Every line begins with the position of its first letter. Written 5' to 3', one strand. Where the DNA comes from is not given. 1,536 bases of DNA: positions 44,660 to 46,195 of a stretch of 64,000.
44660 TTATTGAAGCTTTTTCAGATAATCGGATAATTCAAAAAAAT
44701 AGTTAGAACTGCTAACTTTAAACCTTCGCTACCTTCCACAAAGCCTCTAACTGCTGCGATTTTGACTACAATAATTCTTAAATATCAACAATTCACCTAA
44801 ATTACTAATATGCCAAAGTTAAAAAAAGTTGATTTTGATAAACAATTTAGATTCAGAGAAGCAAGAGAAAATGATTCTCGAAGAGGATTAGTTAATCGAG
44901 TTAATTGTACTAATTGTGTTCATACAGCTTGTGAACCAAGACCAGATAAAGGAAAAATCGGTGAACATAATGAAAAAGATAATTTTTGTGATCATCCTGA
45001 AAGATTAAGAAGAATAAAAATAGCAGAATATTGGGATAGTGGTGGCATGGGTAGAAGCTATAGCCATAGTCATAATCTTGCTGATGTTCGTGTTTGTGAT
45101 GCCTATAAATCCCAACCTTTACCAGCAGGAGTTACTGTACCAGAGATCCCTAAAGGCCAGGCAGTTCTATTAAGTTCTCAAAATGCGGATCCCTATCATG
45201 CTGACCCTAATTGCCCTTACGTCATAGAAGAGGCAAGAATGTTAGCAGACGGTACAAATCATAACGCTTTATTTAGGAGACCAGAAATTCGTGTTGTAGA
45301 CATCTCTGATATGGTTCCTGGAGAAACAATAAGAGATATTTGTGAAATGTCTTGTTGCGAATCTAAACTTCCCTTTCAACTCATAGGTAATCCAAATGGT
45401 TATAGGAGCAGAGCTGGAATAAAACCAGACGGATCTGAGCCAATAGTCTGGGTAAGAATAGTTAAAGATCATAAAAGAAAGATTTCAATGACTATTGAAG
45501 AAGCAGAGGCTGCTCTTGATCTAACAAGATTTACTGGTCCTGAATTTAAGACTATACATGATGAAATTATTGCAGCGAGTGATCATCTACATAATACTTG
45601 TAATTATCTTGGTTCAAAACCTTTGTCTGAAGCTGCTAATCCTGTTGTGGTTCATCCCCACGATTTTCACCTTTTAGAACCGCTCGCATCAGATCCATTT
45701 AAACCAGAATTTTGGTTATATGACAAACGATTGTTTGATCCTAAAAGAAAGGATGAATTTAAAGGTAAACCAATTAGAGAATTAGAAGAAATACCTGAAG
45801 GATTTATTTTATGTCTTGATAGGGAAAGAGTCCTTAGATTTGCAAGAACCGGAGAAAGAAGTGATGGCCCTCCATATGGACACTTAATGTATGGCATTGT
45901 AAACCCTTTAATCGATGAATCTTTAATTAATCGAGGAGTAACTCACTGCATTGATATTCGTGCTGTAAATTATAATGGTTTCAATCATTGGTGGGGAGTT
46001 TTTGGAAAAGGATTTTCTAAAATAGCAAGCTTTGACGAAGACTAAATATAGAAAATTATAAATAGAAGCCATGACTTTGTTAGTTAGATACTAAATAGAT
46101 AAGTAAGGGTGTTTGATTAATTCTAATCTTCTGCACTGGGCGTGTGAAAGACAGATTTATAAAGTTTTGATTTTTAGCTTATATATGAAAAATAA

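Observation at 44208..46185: tRNA-Ser-anchored 1.85-kb integrated element remnant with att-like direct repeats, a truncated integrase and a single large Cys/His-rich ORFan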

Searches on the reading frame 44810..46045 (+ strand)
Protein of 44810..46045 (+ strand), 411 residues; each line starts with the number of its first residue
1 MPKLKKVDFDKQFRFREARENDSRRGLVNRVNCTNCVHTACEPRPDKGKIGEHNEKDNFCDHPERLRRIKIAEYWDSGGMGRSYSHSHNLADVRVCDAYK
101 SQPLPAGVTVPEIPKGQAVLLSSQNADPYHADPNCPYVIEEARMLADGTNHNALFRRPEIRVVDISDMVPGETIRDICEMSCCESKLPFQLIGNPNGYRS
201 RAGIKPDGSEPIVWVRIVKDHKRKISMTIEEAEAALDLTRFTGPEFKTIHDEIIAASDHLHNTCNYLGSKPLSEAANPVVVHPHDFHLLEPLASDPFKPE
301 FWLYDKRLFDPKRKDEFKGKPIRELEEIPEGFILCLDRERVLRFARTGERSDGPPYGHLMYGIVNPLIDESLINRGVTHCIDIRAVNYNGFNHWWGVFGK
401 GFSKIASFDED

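Call 6: search_protein_families(library=pfam, proteins=[window:44810-46045:+], max_evalue=0.1)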
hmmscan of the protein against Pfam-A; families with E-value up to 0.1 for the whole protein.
window:44810-46045:+ (411 aa): 0 families

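Call 9: find_homologous_proteins(query=window:44810-46042:+, max_evalue=0.001)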
Query window:44810-46042:+ (411 aa): 39 proteins with E <= 0.001 among 4761 candidates.
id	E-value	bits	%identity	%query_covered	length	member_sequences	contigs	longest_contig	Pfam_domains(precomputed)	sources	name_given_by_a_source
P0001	3.0e-290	980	100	100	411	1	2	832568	-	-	-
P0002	1.1e-181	622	67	100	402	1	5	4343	-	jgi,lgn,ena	-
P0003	1.6e-126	441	52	100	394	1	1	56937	-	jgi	jgi:hypothetical protein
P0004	1.4e-124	434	53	100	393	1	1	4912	-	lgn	-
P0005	3.5e-120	420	52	100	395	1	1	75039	-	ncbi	-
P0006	8.0e-119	415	50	100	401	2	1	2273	-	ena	-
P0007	2.1e-118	414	50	100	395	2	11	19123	-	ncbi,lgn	-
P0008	1.1e-116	408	51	100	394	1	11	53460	-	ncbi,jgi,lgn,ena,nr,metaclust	ncbi:hypothetical protein J4218_01780 [Candidatus Pacearchaeota archaeon]|nr:hypothetical protein [u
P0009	3.7e-110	387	47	100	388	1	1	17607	-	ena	-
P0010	3.5e-108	380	47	100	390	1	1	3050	-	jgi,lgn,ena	-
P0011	1.4e-107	378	47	100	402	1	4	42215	-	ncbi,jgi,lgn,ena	-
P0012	3.5e-107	377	48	100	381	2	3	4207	-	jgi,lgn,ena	-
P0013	3.9e-105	370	48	100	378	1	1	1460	-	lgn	-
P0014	2.4e-104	368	49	100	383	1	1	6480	-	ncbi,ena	-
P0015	1.6e-103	365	49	100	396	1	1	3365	-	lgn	-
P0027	2.3e-89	318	44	99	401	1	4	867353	-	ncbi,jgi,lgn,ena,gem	-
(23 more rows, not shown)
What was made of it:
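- Checked: It has 38 homologues at 39-67% identity (call 9).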

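Call 11: find_encoding_contigs(protein=P0027, flank=6000, max_places=3)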
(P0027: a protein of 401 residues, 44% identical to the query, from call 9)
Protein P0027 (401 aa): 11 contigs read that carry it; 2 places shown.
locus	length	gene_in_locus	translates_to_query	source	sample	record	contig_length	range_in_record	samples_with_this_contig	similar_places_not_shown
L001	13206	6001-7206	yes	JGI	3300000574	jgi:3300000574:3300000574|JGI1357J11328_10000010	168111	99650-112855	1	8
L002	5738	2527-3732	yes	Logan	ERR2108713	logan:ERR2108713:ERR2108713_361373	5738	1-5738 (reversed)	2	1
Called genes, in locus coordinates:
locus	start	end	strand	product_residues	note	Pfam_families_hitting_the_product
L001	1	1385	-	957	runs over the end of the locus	PF02463:SMC_N, PF13175:AAA_15, PF13304:AAA_21 (weak), PF13476:AAA_23, PF13555:AAA_29 (faint)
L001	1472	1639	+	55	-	-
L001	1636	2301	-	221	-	PF01351:RNase_HII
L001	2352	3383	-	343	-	-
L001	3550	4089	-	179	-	-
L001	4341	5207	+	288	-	PF02661:Fic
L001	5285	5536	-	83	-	PF05016:ParE_toxin, PF15781:ParE-like_toxin, PF05973:Gp49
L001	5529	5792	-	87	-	PF02697:VAPB_antitox, PF24434:DUF7557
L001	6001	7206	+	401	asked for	-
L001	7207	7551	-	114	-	-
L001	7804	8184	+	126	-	PF00571:CBS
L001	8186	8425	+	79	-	-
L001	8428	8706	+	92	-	-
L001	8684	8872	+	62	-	-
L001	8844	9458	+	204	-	PF00730:HhH-GPD, PF00633:HHH (weak)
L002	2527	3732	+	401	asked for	-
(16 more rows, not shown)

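Call 12: find_encoding_contigs(protein=P0005, flank=6000, max_places=2)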
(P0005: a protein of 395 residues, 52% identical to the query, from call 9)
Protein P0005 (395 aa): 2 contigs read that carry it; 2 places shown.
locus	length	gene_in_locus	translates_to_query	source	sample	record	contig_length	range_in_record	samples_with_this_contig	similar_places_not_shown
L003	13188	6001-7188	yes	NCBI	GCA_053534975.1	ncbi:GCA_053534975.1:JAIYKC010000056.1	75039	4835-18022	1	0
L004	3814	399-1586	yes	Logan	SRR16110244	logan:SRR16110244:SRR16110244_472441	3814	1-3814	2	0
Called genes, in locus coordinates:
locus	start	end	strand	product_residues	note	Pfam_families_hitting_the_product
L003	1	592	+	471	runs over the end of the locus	PF01139:RtcB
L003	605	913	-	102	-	-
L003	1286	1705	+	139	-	-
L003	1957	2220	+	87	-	PF08022:FAD_binding_8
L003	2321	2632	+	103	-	PF00175:NAD_binding_1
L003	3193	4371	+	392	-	PF01527:HTH_Tnp_1, PF13276:HTH_21, PF00665:rve, PF13683:rve_3, PF13333:rve_2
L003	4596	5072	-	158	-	-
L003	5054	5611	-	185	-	-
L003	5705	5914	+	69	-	-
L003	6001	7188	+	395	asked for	-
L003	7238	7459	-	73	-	-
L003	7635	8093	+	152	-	-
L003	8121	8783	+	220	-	-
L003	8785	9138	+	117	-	-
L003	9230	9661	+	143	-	-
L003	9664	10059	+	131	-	PF14343:PrcB_C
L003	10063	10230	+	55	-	-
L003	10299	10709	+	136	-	-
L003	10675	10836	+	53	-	-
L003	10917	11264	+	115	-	-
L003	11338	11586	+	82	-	-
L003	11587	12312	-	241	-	PF01978:TrmB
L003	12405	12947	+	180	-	-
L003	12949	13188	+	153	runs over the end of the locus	-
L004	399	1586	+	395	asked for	-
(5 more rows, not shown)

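Call 13: find_encoding_contigs(protein=P0003, flank=6000, max_places=2)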
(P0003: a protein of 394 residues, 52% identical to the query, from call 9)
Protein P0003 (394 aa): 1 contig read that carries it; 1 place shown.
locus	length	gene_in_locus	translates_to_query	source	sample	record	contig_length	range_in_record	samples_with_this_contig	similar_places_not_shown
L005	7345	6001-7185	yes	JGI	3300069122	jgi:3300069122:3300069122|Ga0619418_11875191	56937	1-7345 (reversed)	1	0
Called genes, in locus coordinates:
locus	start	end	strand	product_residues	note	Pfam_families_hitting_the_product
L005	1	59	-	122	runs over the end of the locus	-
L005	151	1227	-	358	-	PF04015:DUF362, PF13237:Fer4_10 (weak), PF00037:Fer4 (weak), PF12838:Fer4_7 (faint)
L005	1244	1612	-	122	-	PF01850:PIN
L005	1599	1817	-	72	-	-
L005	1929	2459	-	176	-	PF11848:DUF3368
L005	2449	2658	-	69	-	PF01402:RHH_1 (faint)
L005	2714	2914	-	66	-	-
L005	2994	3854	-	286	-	PF02775:TPP_enzyme_C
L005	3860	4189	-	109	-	-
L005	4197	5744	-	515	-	PF01558:POR, PF01855:POR_N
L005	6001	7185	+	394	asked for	-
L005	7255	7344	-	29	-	?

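Call 15: find_encoding_contigs(protein=P0002, flank=6000, max_places=5)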
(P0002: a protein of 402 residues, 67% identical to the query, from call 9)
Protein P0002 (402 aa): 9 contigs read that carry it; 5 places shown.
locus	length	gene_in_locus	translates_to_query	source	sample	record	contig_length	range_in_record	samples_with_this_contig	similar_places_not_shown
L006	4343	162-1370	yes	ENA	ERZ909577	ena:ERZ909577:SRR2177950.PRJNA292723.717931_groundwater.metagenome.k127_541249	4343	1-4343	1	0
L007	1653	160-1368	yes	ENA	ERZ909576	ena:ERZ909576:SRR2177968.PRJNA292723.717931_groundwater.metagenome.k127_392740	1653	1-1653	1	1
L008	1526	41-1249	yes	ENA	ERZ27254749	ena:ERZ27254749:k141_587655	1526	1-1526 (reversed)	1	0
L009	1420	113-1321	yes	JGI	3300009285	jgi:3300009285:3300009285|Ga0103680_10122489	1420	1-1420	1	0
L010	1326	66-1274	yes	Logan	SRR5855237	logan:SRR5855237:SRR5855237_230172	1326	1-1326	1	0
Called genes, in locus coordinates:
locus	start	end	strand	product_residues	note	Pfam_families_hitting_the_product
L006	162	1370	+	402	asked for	-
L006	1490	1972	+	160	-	PF03439:Spt5-NGN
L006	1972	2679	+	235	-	PF03946:Ribosomal_L11_N, PF00298:Ribosomal_L11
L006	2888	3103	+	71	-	PF01780:Ribosomal_L37ae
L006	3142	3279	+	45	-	-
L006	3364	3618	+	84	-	PF01920:Prefoldin_2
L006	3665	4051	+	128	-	PF04472:SepF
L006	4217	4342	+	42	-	?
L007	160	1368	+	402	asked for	-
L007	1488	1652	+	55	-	?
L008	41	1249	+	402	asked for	-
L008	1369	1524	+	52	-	?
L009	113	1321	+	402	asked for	-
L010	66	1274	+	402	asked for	-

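Call 16: find_encoding_contigs(protein=P0008, flank=6000, max_places=3)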
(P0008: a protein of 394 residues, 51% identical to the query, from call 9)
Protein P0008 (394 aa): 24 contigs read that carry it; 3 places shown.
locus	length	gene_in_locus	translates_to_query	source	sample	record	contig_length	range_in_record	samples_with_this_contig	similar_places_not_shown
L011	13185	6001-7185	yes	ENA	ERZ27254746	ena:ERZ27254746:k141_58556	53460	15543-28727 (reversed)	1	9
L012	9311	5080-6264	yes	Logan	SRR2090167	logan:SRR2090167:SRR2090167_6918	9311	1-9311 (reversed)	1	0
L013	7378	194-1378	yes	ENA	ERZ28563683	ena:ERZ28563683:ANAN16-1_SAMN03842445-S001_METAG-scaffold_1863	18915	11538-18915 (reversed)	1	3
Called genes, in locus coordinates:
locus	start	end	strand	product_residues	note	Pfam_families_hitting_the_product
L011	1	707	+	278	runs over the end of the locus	-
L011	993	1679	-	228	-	PF02811:PHP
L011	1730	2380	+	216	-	PF01351:RNase_HII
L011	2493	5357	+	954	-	PF02463:SMC_N, PF13175:AAA_15, PF13476:AAA_23, PF02463:SMC_N, PF13304:AAA_21 (weak)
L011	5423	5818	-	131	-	-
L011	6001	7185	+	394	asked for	-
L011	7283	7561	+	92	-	-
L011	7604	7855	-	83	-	-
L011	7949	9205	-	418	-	-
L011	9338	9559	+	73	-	PF24434:DUF7557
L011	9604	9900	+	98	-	-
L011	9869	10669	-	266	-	PF01261:AP_endonuc_2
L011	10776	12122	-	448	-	PF13385:Laminin_G_3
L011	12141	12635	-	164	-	-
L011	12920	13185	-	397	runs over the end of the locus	PF01751:Toprim, PF13155:Toprim_2 (weak), PF13662:Toprim_4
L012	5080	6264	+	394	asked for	-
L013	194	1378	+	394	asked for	-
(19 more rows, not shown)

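Call 26: find_related_loci(query=A1, collection=genome_contigs, flank=10000)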
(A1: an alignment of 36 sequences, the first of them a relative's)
Query A1 (411 aa) in genome_contigs; peptide patterns used: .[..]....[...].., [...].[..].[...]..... (x = any residue, [..] = any of these).
27 stretches matched a pattern; 6 encode a relative of the query (tblastn E <= 1e-3); 6 distinct loci.
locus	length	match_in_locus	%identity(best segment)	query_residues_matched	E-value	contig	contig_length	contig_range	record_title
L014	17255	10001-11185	50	1-411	2e-122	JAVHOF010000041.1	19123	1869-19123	MAG: Candidatus Pacearchaeota archaeon isolate WB01no4_31_21 NODE_1531_length_19123_cov_13.533145, whole genome shotgun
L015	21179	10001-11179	51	1-410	3e-122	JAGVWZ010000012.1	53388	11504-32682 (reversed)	Candidatus Pacearchaeota archaeon isolate RIFOXYB1_FULL_29_20 rifoxyb1_full_scaffold_228, whole genome shotgun sequence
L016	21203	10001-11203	47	1-410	7e-113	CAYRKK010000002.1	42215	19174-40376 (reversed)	MAG TPA_asm: Candidatus Woesearchaeota archaeon isolate SRP178699_co2_118 genome assembly, contig: NODE_326_length_42215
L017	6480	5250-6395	49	1-410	7e-113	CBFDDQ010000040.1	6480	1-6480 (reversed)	MAG TPA_asm: Candidatus Woesearchaeota archaeon isolate SRR26215674_binner13_Refined_101 genome assembly, contig: ERZ250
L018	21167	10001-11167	43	1-411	3e-95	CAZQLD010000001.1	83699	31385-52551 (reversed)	MAG TPA_asm: Candidatus Woesearchaeota archaeon isolate binchicken_co89_543 genome assembly, contig: NODE_273_length_836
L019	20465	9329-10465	42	3-410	2e-92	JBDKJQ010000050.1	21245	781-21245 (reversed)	MAG: archaeon isolate guil_2019_sw_WHONDRS-S19S_0049_B_bin.39 scaffold_946425, whole genome shotgun sequence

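Call 27: find_related_loci(query=A1, collection=metagenome_contigs, flank=8000)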
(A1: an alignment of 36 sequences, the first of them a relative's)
Query A1 (411 aa) in metagenome_contigs; peptide patterns used: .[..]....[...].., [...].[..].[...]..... (x = any residue, [..] = any of these).
83 stretches matched a pattern; 27 encode a relative of the query (tblastn E <= 1e-3); 27 distinct loci.
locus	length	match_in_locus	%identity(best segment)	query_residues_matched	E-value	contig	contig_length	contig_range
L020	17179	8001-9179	51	1-410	7e-122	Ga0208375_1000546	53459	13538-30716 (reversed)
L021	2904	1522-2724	50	1-411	1e-119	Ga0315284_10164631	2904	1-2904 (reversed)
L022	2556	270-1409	48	1-410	7e-118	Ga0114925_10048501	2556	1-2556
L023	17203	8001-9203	47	1-410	1e-112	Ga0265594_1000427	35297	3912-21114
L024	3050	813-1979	47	1-410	1e-115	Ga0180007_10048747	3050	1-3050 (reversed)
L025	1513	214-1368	47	3-411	3e-115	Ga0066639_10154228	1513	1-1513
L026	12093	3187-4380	46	1-411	9e-104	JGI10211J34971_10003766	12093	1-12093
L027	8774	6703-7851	45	3-411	4e-98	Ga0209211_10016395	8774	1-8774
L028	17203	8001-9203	43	1-411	3e-97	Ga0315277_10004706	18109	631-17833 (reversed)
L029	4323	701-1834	45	1-411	6e-97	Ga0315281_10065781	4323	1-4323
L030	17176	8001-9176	44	3-410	5e-95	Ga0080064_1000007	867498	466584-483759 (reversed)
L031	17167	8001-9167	43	1-411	6e-95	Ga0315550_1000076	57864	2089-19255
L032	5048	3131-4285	42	1-411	1e-93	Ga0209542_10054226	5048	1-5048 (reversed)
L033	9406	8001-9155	42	1-411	8e-93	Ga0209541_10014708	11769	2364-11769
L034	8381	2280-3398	40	1-410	2e-86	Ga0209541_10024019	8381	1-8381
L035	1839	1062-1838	51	1-272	4e-89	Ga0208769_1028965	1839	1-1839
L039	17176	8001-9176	43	3-410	9e-96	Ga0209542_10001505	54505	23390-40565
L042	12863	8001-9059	39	60-408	5e-65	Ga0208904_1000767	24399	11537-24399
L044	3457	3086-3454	40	3-145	3e-27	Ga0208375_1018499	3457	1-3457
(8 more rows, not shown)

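Call 33: predict_structure(alignment_id=A1)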
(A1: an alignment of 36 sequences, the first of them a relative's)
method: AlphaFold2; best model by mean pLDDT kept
length: 411 residues; sequences in the alignment: 36
mean_pLDDT: 77.5   pTM: 0.70
mean pLDDT of the five models: 77.5, 77.3, 75.5, 75.0, 73.5
residues with pLDDT >= 90: 185; 70-90: 96; 50-70: 47; < 50: 83
segments of 3 or more residues with pLDDT < 50: 1-39, 45-54, 63-69, 77-85, 91-100, 152-154, 292-294
pLDDT, mean of each block of 10 residues (from residue 1): 40 43 38 41 48 53 47 50 48 41 78 94 87 89 80 68 94 90 90 77 81 94 97 97 94 97 97 98 89 63 94 85 90 93 79 68 97 96 93 91 90 52
secondary structure, 60 per line:
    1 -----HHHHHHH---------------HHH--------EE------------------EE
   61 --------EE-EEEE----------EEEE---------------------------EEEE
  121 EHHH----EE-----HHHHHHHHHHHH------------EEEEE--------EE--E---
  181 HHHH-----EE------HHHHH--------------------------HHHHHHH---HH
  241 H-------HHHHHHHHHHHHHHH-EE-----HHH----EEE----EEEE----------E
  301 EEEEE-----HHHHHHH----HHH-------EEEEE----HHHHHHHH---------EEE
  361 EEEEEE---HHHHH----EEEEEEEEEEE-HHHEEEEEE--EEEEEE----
elements in order: H6-12 E72-75 E86-89 E117-121 H136-147 E160-164 H181-184 H198-202 H229-235 H249-263 E279-281 E286-289 E300-305 H311-317 E332-336 H341-348 E358-366 H370-374 E379-389 E394-399 E402-407

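Call 34: find_related_loci(query=A1, collection=viral_contigs, flank=8000)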
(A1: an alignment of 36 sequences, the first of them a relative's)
Query A1 (411 aa) in viral_contigs; peptide patterns used: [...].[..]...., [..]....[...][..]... (x = any residue, [..] = any of these).
50 stretches matched a pattern, but none encodes a relative of the query by tblastn (E <= 1e-3).

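Call 38: fold_search(model_id=the predicted structure, library=pdb)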
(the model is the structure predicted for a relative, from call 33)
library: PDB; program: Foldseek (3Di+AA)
matches with E <= 10: 101; with E <= 0.001: 0
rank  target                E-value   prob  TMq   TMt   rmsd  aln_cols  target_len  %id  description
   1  2hql_E                1.7e-01  0.47  0.15  0.48   8.3       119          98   12  Crystal structure of a small single-stranded DNA binding protein from Mycoplasma pneumoniae (released 2007-05-01)
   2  2hql_B                2.1e-01  0.51  0.16  0.51   7.5       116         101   11  Crystal structure of a small single-stranded DNA binding protein from Mycoplasma pneumoniae (released 2007-05-01)
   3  6p4p_B                8.0e-01  0.18  0.14  0.39   8.0       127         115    9  Salmonella typhi PltB Homopentamer N29K Mutant (released 2020-03-25)
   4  3kf8_A                8.5e-01  0.07  0.11  0.19   9.6       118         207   13  Crystal structure of C. tropicalis Stn1-ten1 complex (released 2009-12-22)
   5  3kf8_C                9.5e-01  0.06  0.14  0.24  15.8       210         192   10  Crystal structure of C. tropicalis Stn1-ten1 complex (released 2009-12-22)
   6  4rhr_B                1.4e+00  0.14  0.14  0.38   8.2       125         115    9  Crystal structure of PltB (released 2014-10-29)
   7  8x7u_A                1.4e+00  0.15  0.13  0.09   6.1        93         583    9  MCM in complex with dsDNA in presence of ATP. (released 2024-01-17)
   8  6p4s_B                1.9e+00  0.10  0.14  0.36   8.0       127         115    9  Salmonella typhi PltB Homopentamer T65I Mutant (released 2020-03-25)
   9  5iy0_A                1.9e+00  0.10  0.10  0.16   6.9        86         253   16  PfMCM N-terminal domain double hexamer (released 2016-07-13)
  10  1ue1_B                2.2e+00  0.12  0.16  0.43  11.0       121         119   12  Crystal structure of the single-stranded dna-binding protein from mycobacterium tuberculosis (released 2004-02-10)
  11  4hio_A                2.3e+00  0.07  0.13  0.30   7.3       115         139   11  Crystal Structure of Schizosaccharomyces pombe Pot1pC bound to ssDNA (GGTAACGGT) (released 2012-12-12)
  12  6fkw_A                2.6e+00  0.01  0.06  0.05  13.7       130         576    9  Europium-containing methanol dehydrogenase (released 2018-03-21)
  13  4hid_A                2.7e+00  0.06  0.13  0.30  10.0       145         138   12  Crystal Structure of Schizosaccharomyces pombe Pot1pC bound to ssDNA (GCTTACGGT) (released 2012-12-12)
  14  3stb_C                2.9e+00  0.04  0.13  0.30   9.2       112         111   17  A complex of two editosome proteins and two nanobodies (released 2011-11-02)
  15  6wbd_A                2.9e+00  0.04  0.13  0.11  16.6       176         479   11  Crystal Structure of Lysyl-tRNA synthetase from Stenotrophomonas maltophilia with bound L-lysine (released 2020-04-08)
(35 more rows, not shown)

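Call 58: search_protein_representatives(alignment_id=A1)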
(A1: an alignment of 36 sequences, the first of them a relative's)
Query: 36 sequences, 386 profile positions. Proteins with E-value up to 0.001 (for the whole library): 56; up to 1e-10: 47; up to 1e-30: 26. The best 56 are listed.
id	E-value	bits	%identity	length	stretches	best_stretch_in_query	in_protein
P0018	5.0e-181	618.1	-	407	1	1-386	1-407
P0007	9.6e-171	584.3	-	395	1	1-386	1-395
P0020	8.8e-166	568.0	-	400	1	3-386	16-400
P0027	1.3e-155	534.5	-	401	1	2-386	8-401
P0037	7.3e-140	482.6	-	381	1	1-385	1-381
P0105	4.3e-126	437.3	-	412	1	3-386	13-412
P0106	3.7e-125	434.2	-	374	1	1-384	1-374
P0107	1.1e-121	422.8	-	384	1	2-386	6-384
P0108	4.5e-110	384.6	-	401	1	1-383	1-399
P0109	5.0e-102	358.1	-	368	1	38-384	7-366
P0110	2.7e-94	332.6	-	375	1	1-382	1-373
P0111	5.1e-91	321.8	-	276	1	128-386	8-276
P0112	7.5e-80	285.1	-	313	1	69-382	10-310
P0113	2.5e-78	280.1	-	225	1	2-215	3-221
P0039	1.5e-77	277.5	-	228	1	159-384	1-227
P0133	2.6e-20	89.1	-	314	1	1-181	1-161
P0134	7.8e-20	87.5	-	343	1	1-182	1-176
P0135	8.5e-20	87.4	-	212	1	227-380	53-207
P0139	6.7e-17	77.9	-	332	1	2-180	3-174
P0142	1.7e-15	73.3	-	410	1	1-182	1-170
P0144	1.3e-12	63.8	-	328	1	1-181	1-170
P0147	6.9e-09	51.5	-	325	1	4-181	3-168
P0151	1.6e-06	43.7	-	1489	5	276-322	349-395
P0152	3.8e-05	39.2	-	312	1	4-166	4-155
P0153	1.2e-04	37.5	-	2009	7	276-319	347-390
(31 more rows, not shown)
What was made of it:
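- The family is rare: 56 hits among 1.84 billion representatives and 6 of 185,579 species genomes (calls 26, 58).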
